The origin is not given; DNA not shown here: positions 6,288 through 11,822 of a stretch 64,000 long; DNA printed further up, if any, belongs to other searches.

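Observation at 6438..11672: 1744-aa STAND/NACHT-like NTPase with an uncharacterised N-terminal domain in an archaeal mobile-element cargo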

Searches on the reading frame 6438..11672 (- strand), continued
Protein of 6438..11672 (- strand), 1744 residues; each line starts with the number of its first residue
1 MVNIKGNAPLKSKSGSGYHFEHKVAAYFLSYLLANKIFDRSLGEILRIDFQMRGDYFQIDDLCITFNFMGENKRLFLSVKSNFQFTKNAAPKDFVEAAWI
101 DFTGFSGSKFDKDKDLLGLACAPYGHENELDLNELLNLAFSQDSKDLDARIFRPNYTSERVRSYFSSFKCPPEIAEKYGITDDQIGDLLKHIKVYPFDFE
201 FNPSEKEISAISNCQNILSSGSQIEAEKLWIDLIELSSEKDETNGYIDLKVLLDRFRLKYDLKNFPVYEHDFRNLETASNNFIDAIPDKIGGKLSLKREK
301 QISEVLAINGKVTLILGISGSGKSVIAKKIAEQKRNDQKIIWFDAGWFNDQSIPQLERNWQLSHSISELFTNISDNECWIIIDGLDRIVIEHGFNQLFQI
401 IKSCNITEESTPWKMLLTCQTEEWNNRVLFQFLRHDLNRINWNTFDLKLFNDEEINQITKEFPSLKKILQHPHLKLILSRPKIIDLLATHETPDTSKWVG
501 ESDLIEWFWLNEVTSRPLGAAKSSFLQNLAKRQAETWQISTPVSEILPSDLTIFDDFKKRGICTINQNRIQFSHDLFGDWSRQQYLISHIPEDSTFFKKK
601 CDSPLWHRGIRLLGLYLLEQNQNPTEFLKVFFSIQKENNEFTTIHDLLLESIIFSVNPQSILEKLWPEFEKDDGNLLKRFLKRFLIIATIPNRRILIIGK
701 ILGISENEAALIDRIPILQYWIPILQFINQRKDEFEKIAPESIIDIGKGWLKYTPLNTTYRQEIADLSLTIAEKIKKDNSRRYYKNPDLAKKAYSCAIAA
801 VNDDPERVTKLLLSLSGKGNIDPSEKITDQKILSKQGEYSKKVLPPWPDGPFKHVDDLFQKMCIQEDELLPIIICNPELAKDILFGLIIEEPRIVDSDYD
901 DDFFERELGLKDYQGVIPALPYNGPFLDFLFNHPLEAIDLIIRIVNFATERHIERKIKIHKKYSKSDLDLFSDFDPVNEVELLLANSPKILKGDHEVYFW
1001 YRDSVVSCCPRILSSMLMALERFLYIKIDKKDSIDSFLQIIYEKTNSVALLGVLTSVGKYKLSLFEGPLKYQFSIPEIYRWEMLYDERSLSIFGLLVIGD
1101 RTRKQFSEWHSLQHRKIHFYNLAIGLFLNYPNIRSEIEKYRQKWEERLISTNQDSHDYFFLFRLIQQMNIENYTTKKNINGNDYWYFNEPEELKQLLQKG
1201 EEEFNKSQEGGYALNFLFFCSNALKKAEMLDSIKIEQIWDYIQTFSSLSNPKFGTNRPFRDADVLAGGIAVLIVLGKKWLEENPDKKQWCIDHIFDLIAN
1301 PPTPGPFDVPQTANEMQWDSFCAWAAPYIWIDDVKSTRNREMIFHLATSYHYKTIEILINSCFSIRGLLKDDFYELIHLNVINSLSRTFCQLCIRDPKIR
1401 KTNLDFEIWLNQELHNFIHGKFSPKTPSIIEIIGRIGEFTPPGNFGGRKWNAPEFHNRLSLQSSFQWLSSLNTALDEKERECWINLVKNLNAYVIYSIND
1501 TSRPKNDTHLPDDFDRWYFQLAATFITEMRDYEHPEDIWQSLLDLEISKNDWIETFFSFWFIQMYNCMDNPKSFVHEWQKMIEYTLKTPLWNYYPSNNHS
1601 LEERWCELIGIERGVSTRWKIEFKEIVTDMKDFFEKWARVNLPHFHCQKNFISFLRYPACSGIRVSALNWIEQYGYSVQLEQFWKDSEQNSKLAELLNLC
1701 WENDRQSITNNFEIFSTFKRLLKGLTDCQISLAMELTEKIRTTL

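Call 17: find_encoding_contigs(protein=P0023, flank=10000, max_places=1)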
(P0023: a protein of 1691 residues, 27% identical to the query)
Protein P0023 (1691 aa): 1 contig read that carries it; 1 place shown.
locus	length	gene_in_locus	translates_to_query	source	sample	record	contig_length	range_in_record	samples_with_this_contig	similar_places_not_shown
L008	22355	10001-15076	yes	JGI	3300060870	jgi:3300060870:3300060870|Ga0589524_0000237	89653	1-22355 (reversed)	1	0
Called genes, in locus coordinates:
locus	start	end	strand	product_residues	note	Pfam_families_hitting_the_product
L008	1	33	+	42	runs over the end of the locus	-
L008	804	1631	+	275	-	PF26915:Phage_P4_cII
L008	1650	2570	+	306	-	-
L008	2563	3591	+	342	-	PF08808:RES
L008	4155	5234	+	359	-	PF18144:SMODS (weak), PF21654:DncV-like_NTFase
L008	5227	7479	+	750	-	PF00899:ThiF, PF14464:Prok-JAB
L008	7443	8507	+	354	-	PF18145:SAVED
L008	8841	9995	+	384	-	PF00753:Lactamase_B (weak), PF12706:Lactamase_B_2 (faint)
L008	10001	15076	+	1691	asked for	PF05729:NACHT (faint), PF20720:nSTAND3 (faint)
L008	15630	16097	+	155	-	-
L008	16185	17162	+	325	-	-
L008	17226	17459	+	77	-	-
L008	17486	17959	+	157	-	-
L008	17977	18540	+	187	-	-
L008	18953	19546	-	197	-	-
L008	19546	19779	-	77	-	-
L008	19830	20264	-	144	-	-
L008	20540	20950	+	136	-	-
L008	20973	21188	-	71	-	PF13560:HTH_31 (weak), PF13443:HTH_26 (weak), PF01381:HTH_3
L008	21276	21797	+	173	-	PF27213:VspR_N, PF27192:VspR_C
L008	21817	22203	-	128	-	-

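Call 18: find_encoding_contigs(protein=P0024, flank=10000, max_places=1)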
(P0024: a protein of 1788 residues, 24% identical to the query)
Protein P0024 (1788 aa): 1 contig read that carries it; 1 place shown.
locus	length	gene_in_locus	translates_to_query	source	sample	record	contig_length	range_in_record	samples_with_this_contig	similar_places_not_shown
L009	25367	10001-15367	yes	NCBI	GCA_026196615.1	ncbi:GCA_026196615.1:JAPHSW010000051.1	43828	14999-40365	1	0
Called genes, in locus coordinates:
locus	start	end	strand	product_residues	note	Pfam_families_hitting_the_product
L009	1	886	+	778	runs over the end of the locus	-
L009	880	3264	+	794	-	-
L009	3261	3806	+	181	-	-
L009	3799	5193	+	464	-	PF00589:Phage_integrase (weak)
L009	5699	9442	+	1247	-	PF13289:SIR2_2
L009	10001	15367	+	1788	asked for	-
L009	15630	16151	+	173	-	-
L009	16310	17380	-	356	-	PF01609:DDE_Tnp_1, PF13701:DDE_Tnp_1_4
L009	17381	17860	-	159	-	-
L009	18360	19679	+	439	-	PF20066:Glyoxalase_8 (weak)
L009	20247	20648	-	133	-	PF14464:Prok-JAB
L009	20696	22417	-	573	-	PF00899:ThiF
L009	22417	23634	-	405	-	PF21654:DncV-like_NTFase, PF21713:DncV_C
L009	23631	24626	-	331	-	PF01734:Patatin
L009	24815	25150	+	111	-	PF12844:HTH_19, PF13560:HTH_31 (weak), PF01381:HTH_3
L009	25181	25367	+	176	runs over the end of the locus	PF06114:Peptidase_M78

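Call 41: search_solved_structures(query=A1, max_evalue=0.00001, show_alignments=0)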
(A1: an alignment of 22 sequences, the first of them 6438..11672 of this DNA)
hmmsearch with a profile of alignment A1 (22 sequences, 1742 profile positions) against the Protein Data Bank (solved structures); distinct sequences matched with E-value up to 0.00001: 1.
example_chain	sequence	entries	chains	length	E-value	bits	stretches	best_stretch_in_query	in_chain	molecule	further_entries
8dgf_A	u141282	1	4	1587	2.8e-32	114.1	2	279-763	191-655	ATP-binding protein Avs4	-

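Call 52: find_related_loci(query=A1, collection=genome_contigs, flank=6000)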
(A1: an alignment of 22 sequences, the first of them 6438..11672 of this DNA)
Query A1 (1744 aa) in genome_contigs; peptide patterns used: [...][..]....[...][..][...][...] (x = any residue, [..] = any of these).
146 stretches matched a pattern; 124 encode a relative of the query (tblastn E <= 1e-3); the best 80 are kept; 80 distinct loci.
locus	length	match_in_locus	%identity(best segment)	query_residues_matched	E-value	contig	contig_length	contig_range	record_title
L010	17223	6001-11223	68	1-1744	0e+0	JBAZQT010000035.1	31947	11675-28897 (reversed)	MAG: Methanoregula sp. isolate SO_2017_SWC_6 scaffold_1205_c1_LP-4_2017, whole genome shotgun sequence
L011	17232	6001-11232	65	1-1744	0e+0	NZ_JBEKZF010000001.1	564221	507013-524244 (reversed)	MAG: Methanoregula sp. isolate SPRUCE 692 SPRUCE_692_1, whole genome shotgun sequence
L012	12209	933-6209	32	3-1740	0e+0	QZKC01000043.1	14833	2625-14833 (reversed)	MAG: Nitrospiraceae bacterium isolate SURF_23 Ga0104751_1005792, whole genome shotgun sequence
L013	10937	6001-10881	30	11-1633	0e+0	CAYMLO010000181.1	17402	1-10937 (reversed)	MAG TPA_asm: uncultured Planctomycetales bacterium isolate binchicken_co334_152 genome assembly, contig: NODE_5633_lengt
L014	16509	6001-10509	33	249-1740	0e+0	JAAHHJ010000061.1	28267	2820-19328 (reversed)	MAG: Symploca sp. SIO3C6 3C6_NODE_61, whole genome shotgun sequence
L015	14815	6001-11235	32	8-1740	0e+0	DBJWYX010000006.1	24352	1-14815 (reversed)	MAG TPA_asm: Candidatus Wunengus sp. YC64 NODE_867_length_24352_cov_5.161748, whole genome shotgun sequence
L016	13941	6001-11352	27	8-1740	0e+0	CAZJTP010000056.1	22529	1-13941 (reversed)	MAG TPA_asm: uncultured Phycisphaeraceae bacterium isolate binchicken_co116_291 genome assembly, contig: NODE_2142_lengt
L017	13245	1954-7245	29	14-1740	0e+0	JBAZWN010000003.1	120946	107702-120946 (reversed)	MAG: Methylobacter sp. isolate SO_2017_GW1_33 NODE_1073_length_120946_cov_2.537780_OW334_2017, whole genome shotgun sequ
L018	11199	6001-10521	31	266-1742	0e+0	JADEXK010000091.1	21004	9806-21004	Nostocales cyanobacterium LEGE 11386 NODE_125_length_21004_cov_23.3756, whole genome shotgun sequence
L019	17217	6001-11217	29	4-1740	0e+0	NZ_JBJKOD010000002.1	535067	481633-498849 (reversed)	Winogradskyella sp. 4-2091 NODE_2_length_535067_cov_212.106228, whole genome shotgun sequence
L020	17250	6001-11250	27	3-1740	0e+0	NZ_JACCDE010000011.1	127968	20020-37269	Vreelandella glaciei strain DD39 NODE_11_length_127968_cov_42.921250, whole genome shotgun sequence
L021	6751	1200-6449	27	11-1742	0e+0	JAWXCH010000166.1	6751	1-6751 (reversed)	MAG: Planctomycetota bacterium isolate P2IB.134 k99_628946, whole genome shotgun sequence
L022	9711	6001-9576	33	249-1432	0e+0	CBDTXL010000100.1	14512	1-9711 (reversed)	MAG TPA_asm: uncultured bacterium isolate ERR2431955_maxbin2_4 genome assembly, contig: ERZ23878311.2440, whole genome s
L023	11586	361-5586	26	8-1740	0e+0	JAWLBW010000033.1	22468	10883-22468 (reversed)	MAG: bacterium isolate 15dZY3.bin.127 NODE_2705_length_22468_cov_3.358174, whole genome shotgun sequence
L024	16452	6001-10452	33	275-1743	0e+0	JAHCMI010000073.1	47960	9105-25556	MAG: Rivularia sp. MS3 metaspades-bin-3_72, whole genome shotgun sequence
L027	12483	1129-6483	26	5-1744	5e-173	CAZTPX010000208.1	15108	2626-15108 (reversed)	MAG TPA_asm: uncultured Planctomycetaceae bacterium isolate binchicken_co3_229 genome assembly, contig: NODE_12775_lengt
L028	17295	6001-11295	25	2-1744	6e-169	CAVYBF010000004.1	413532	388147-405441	MAG: uncultured Acidobacteriaceae bacterium isolate MFD03044.bin.1.103 genome assembly, contig: contig_11758, whole geno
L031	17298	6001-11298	25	2-1744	4e-161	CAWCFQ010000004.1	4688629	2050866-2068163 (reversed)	MAG: uncultured Acidobacteriaceae bacterium isolate MFD01231.bin.1.98 genome assembly, contig: contig_6931, whole genome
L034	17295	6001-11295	25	2-1744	6e-169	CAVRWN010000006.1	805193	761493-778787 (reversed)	MAG: uncultured Acidobacteriaceae bacterium isolate MFD05512.bin.1.77 genome assembly, contig: contig_556, whole genome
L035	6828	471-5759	25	7-1744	1e-146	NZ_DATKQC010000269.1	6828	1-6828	MAG: Edaphobacter sp. isolate SMAG_U13992 k141_1631388, whole genome shotgun sequence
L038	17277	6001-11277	26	7-1744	3e-133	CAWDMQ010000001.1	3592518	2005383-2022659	MAG: uncultured Acidobacteriota bacterium isolate MFD09603.bin.2.4 genome assembly, contig: contig_3532, whole genome sh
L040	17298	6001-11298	24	4-1744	5e-135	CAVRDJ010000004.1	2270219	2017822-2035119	MAG: uncultured Acidobacteriota bacterium isolate MFD03346.bin.2.106 genome assembly, contig: contig_3212, whole genome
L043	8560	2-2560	29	880-1744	6e-115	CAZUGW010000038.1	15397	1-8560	MAG TPA_asm: uncultured bacterium isolate SRP119689_co1_250 genome assembly, contig: NODE_5422_length_15397_cov_3.259744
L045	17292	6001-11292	33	8-1744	0e+0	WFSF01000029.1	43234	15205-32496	MAG: Armatimonadota bacterium isolate S016_27 k151_174171, whole genome shotgun sequence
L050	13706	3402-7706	23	310-1740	1e-102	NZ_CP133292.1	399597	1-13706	Pantoea sp. App145 plasmid pAPP145_2, complete sequence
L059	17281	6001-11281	26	5-1744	1e-115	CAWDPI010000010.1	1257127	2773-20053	MAG: uncultured Acidobacteriota bacterium isolate MFD09222.bin.2.76 genome assembly, contig: contig_40156, whole genome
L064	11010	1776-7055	25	5-1744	4e-120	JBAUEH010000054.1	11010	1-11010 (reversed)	MAG: Candidatus Acidiferrales bacterium isolate MFD10743_ilm_asm_bin16 k127_154114, whole genome shotgun sequence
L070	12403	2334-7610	24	5-1744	6e-144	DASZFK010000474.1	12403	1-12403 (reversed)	MAG TPA_asm: Candidatus Angelobacter sp. isolate SMAG_U6520 k141_934844, whole genome shotgun sequence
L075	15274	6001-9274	24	683-1744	5e-75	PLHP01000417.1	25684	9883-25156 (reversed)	MAG: Acidobacteriaceae bacterium isolate bog_207 73.20110800_S1M.73_contig_2750, whole genome shotgun sequence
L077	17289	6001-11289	25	7-1744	1e-144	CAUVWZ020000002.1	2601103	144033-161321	MAG: Terriglobia bacterium isolate 02aa0e04-dc5f-4f23-8dbf-c6fe603d8365 genome assembly, contig: contig_2, whole genome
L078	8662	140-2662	25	937-1744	1e-68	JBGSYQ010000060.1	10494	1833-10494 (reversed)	MAG: Pirellulales bacterium isolate JTS-RE94 k141_9448816, whole genome shotgun sequence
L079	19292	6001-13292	28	8-1744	1e-108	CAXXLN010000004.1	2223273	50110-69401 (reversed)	MAG: Desulfatiglandales bacterium isolate 53c9cee3-5eb1-4031-9065-1ba860722897 genome assembly, contig: contig_4, whole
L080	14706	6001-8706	24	849-1744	7e-62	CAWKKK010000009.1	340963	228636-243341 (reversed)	MAG: uncultured Acidobacteriaceae bacterium isolate MFD00731.bin.3.48 genome assembly, contig: contig_29972, whole genom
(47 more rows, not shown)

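Call 63: search_protein_families(library=padloc, alignment_id=A1, max_evalue=0.01)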
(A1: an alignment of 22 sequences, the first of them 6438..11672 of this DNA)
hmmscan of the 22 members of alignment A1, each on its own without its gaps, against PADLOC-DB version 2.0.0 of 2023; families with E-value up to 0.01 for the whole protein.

A. member 1, window:6438-11672:- (1744 aa): 1 family
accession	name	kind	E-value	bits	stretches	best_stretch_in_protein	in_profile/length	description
PDLC04702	PDC-M54A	-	2.4e-17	59.8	2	15-386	18-395/1621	-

B. families by the number of members that match (of 22 scanned): 19 families
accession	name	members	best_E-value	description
PDLC02169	Avs4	16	1.3e-27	-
PDLC04702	PDC-M54A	12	1.1e-21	-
PDLC04140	mad8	11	6.3e-05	mads_8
PDLC02033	Cas3fv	5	3.4e-05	-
PDLC02918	DUF626_VIII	3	9.1e-28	-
PDLC04700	PDC-M54A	3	6.8e-16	-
PDLC04789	PDC-S01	3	0.00023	-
PDLC04787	PDC-S01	3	0.0023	-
PDLC02159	Avs1b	2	1.2e-19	-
PDLC00169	HamA1|HamA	2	5e-13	DUF1837 domain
PDLC02959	RT-Protease_XI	2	1.2e-08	single gene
PDLC02960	RT-Protease_XI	2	2.2e-08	single gene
PDLC02372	Nhi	2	1.5e-05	-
PDLC00303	PtuA1|PtuA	2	0.0018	AAA ATPase domain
PDLC05065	PDC-S68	1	0.00058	-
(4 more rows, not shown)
